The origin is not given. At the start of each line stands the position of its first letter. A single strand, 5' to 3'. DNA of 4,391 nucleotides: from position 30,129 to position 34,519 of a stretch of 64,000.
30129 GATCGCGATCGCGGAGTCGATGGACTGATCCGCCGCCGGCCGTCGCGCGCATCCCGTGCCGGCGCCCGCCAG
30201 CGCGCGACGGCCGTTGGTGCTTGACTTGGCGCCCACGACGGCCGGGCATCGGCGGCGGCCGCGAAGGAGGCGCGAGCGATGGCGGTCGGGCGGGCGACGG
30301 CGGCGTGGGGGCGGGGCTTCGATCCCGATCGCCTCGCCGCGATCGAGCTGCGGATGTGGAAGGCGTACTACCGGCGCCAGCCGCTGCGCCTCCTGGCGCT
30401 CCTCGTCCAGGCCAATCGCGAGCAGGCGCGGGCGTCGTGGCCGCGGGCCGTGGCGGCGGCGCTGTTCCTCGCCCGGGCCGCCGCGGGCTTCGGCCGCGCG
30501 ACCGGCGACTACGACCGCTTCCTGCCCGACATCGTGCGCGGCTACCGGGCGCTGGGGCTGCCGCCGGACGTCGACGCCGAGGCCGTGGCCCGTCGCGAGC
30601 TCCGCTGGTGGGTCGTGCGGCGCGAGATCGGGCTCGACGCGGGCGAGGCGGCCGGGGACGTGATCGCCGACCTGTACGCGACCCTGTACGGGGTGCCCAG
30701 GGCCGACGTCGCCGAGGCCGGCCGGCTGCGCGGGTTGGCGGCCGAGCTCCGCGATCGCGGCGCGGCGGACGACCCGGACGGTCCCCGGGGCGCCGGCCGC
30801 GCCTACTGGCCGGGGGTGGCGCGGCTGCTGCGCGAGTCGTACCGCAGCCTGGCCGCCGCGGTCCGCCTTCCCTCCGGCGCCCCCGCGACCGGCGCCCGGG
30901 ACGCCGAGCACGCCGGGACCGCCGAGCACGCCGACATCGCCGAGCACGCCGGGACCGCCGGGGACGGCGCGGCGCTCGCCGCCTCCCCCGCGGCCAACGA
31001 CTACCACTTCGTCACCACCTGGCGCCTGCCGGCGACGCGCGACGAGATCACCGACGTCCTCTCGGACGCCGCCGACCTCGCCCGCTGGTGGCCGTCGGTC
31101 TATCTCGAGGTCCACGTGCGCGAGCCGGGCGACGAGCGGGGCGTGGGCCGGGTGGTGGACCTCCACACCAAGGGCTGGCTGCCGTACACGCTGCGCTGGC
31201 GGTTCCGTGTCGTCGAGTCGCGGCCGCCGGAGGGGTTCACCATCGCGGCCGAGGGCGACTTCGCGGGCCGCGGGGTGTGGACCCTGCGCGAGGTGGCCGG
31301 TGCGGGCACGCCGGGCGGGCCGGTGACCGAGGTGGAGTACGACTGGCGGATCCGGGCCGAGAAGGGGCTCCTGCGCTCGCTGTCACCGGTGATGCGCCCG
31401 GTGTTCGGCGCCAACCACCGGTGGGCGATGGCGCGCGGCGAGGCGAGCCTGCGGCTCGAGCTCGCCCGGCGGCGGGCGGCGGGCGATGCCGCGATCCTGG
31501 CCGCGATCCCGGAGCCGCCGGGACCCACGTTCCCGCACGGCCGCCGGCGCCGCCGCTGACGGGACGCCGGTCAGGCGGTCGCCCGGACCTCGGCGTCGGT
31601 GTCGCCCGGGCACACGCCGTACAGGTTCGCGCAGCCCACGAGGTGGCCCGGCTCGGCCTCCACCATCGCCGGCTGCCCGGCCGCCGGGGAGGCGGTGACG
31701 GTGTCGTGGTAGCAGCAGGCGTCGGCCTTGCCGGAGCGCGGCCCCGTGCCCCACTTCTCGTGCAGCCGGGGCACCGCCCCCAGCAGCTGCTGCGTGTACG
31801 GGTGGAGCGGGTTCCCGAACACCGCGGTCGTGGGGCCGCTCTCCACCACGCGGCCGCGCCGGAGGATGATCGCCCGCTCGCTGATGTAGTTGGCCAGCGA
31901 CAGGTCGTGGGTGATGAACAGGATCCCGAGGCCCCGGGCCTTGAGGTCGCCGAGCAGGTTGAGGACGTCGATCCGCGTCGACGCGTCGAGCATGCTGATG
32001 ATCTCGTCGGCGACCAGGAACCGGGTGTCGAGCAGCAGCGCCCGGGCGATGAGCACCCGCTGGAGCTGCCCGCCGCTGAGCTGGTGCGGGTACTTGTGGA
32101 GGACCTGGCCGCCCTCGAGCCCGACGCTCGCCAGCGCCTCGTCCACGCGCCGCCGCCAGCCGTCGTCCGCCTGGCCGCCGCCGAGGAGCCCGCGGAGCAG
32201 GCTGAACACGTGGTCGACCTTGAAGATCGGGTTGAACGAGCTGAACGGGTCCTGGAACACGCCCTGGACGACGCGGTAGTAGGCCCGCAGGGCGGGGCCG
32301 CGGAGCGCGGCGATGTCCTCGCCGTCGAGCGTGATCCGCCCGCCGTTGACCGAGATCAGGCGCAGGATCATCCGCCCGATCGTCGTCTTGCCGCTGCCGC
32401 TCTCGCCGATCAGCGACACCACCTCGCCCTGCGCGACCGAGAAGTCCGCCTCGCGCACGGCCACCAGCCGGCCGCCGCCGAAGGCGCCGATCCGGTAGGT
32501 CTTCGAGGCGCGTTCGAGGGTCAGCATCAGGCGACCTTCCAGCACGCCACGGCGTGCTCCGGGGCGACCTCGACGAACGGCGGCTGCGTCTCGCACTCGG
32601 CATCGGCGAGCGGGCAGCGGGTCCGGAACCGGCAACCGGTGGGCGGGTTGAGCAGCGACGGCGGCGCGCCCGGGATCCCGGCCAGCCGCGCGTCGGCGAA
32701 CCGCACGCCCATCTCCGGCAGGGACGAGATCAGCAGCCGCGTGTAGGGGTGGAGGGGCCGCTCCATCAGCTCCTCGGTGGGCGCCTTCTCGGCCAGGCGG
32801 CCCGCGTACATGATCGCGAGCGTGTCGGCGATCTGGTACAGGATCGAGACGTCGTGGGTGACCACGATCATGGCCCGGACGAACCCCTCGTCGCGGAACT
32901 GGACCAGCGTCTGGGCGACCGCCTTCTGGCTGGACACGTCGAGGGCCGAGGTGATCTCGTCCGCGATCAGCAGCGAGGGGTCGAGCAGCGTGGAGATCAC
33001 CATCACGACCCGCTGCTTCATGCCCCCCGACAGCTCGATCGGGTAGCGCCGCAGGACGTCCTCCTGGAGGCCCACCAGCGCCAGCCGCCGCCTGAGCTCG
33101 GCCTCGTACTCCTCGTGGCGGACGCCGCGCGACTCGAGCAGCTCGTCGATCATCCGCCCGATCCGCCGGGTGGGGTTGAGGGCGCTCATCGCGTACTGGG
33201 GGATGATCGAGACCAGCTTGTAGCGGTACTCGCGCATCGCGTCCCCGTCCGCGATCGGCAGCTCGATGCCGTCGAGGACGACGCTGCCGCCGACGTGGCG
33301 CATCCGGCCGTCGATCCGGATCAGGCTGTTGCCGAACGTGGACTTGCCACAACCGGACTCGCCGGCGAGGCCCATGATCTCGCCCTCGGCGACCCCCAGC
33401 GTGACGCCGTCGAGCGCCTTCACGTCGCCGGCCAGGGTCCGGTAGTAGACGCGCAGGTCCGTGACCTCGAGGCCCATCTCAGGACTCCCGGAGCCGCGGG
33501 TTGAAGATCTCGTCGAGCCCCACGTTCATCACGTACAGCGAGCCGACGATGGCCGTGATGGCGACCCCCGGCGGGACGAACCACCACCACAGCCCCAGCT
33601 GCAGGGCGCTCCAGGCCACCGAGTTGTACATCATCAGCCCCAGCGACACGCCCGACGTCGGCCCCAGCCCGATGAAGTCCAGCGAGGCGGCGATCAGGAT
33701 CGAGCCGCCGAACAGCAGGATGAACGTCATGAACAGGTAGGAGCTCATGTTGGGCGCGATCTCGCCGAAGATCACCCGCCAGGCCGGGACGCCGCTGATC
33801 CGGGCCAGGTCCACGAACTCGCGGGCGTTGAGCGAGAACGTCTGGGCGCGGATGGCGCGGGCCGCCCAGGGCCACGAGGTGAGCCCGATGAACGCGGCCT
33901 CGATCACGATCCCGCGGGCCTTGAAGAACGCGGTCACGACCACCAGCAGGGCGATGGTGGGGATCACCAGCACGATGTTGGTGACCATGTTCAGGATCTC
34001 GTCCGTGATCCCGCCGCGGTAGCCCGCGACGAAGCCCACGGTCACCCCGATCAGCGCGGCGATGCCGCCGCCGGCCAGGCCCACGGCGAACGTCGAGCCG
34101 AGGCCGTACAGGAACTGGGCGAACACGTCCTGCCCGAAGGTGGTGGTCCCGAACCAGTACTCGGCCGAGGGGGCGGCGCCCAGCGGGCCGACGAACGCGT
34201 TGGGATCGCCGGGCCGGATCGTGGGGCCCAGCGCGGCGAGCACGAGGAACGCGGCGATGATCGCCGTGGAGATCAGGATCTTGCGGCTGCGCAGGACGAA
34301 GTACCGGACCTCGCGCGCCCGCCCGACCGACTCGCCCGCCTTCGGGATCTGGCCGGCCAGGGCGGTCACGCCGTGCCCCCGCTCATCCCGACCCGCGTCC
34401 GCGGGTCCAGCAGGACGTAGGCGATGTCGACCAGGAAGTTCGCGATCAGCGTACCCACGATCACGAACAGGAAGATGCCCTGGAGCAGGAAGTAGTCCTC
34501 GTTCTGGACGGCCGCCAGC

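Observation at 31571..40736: LacI-controlled peptide-type (Dpp/Opp family) ABC transporter recruited to a beta-glycan utilisation locus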

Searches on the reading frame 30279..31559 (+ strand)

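Call 16: search_protein_families(library=pfam, proteins=[window:30279-31559:+], max_evalue=0.0001)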
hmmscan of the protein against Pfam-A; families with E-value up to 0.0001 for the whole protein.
window:30279-31559:+ (426 aa): 1 family
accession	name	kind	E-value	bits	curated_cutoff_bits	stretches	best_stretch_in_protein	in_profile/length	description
PF10604.15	Polyketide_cyc2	-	3.8e-06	27.7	27.4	1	243-384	3-134/142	Polyketide cyclase / dehydrase and lipid transport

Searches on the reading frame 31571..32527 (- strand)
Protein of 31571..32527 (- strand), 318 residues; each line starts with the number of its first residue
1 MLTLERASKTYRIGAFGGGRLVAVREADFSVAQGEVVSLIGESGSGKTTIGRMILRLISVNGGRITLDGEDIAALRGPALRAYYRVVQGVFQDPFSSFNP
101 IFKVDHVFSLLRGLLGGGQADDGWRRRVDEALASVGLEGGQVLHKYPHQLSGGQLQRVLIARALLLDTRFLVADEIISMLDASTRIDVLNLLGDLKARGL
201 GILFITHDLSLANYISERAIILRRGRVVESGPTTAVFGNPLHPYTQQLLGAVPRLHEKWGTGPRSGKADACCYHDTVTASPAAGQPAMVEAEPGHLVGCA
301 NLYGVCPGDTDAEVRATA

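Call 7: search_protein_families(library=pfam, proteins=[window:31571-32527:-])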
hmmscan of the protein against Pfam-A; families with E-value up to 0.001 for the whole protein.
window:31571-32527:- (318 aa): 3 families
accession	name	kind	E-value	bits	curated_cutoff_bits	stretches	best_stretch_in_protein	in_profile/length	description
PF00005.33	ABC_tran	-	1.5e-25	90.8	25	1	25-176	2-135/137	ABC transporter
PF08352.17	oligo_HPY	-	4.2e-09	37.1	27.1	1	228-261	1-34/65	Oligopeptide/dipeptide transporter, C-terminal region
PF13191.12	AAA_16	-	0.00061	20.8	32.6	0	33-143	21-113/167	AAA ATPase domain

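Call 8: search_protein_families(library=ncbifam, proteins=[window:31571-32527:-])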
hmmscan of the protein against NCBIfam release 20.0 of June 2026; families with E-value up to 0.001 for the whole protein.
window:31571-32527:- (318 aa): 184 families (the best 25 are shown)
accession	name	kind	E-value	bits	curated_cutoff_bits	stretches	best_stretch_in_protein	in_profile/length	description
NF007613.0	PRK10261.1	equivalog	4.8e-58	197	1077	1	22-254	338-569/623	glutathione ABC transporter ATP-binding protein GsiA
NF008453.0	PRK11308.1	subfamily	7.4e-57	193.1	408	1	14-258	27-271/334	dipeptide ABC transporter ATP-binding protein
NF043078.1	MMSYN1_0168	equivalog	8.5e-53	179.9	800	2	129-253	474-598/649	oligopeptide ABC transporter ATP-binding protein OppF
NF011659.0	PRK15079.1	equivalog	4.1e-52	176.9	540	1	21-253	37-269/334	murein tripeptide/oligopeptide ABC transporter ATP binding protein OppF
TIGR02769.1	nickel_nikE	equivalog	2.5e-51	174.7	332.55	1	2-252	3-253/265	nickel import ATP-binding protein NikE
NF007739.0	PRK10419.1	subfamily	9.8e-51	172.8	354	1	2-236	4-239/268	nickel ABC transporter ATP-binding protein NikE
TIGR02770.1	nickel_nikD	equivalog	6.8e-50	169.6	318.7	1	24-251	2-228/230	nickel import ATP-binding protein NikD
NF043071.1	DppF_dipep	equivalog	1.6e-49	169.1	660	1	14-256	28-270/331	dipeptide ABC transporter ATP-binding subunit DppF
NF011713.0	PRK15134.1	equivalog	1.2e-47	162.8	834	1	22-249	300-526/529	microcin C ABC transporter ATP-binding protein YejF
NF047578.1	opine_ATP_CntD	equivalog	4.9e-45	153.8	380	1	23-259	19-260/266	staphylopine uptake ABC transporter ATP-binding protein CntD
NF047576.1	opine_ATP_CntF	equivalog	5.8e-45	153.6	385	1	23-259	19-260/264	staphylopine uptake ABC transporter ATP-binding protein CntF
TIGR01186.1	proV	subfamily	2.9e-41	141.8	326.6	1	19-252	4-233/363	betaine/proline/choline family ABC transporter ATP-binding protein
NF008246.0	PRK11022.1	equivalog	6.6e-41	140.4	541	1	22-256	21-261/326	dipeptide ABC transporter ATP-binding protein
NF011692.0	PRK15112.1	equivalog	1.8e-40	139.2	452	1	7-250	11-252/269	putrescine export ABC transporter ATP-binding protein SapF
NF007010.1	PRK09473.1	subfamily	3.7e-40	137.6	575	1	19-257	16-259/318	oligopeptide ABC transporter ATP-binding protein OppD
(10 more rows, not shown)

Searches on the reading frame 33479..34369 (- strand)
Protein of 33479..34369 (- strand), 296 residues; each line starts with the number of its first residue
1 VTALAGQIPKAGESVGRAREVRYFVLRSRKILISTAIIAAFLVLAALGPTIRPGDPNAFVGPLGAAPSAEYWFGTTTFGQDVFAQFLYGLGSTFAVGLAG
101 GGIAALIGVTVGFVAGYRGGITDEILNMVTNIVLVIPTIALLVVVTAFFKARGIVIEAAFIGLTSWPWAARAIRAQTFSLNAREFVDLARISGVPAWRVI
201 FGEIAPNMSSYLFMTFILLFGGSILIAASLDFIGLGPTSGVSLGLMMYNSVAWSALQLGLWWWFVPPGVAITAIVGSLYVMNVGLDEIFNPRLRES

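Call 7: search_protein_families(library=pfam, proteins=[window:33479-34369:-])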
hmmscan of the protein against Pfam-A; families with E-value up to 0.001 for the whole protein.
window:33479-34369:- (296 aa): 1 family
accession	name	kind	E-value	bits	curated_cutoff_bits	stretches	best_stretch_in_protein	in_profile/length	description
PF00528.27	BPD_transp_1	-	3.8e-22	79.3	26.4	1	108-294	1-183/184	Binding-protein-dependent transport system inner membrane component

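Call 8: search_protein_families(library=ncbifam, proteins=[window:33479-34369:-])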
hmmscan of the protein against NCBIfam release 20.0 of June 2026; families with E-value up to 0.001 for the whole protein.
window:33479-34369:- (296 aa): 17 families
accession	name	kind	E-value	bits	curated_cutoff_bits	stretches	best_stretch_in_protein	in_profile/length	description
NF045476.1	Opp4C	equivalog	6.8e-48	163.3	350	1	26-292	11-278/278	oligopeptide ABC transporter permease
NF045473.1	Opp1C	equivalog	1.2e-34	120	350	1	27-293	3-267/267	nickel/cobalt ABC transporter permease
NF045474.1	Opp2C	equivalog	2.1e-34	119.1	300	1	66-279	15-225/236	nickel transporter permease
TIGR02790.1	nickel_nikC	equivalog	1.9e-32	112.9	358.45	1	34-288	4-256/258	nickel ABC transporter permease subunit NikC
NF007376.0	PRK09881.1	equivalog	3e-31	108.5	434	1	18-293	20-293/298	D,D-dipeptide ABC transporter permease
NF045475.1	Opp3C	equivalog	1.6e-29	103.1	450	1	69-294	106-328/328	oligopeptide ABC transporter permease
NF007738.0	PRK10417.1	equivalog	6.6e-29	101.3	335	1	24-290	4-268/277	nickel ABC transporter permease subunit NikC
NF043080.1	MMSYN1_0166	equivalog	3.1e-28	98.6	370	1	23-292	32-304/307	oligopeptide ABC transporter permease OppC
NF011662.0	PRK15082.1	equivalog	2.4e-27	96.1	484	1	28-294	36-301/303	glutathione ABC transporter permease GsiD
NF008160.0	PRK10913.1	equivalog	6.1e-26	91.5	483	1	19-294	20-299/300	dipeptide ABC transporter permease DppC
NF047573.1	opine_perm_CntC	exception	1e-24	87.3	440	1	26-293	6-271/271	staphylopine uptake ABC transporter permease subunit CntC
NF011935.0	PRK15406.1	equivalog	1.5e-23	84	433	1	32-291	43-299/302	oligopeptide ABC transporter permease OppC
NF011691.0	PRK15111.1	equivalog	6.5e-15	55.5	379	1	70-275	75-277/296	putrescine export ABC transporter permease SapC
NF011596.0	PRK15021.1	subfamily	1.4e-13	50.6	439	1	62-249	112-299/341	microcin C ABC transporter permease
NF045470.1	Opp2B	equivalog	2.6e-06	26.8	350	1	79-236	80-255/300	nickel ABC transporter permease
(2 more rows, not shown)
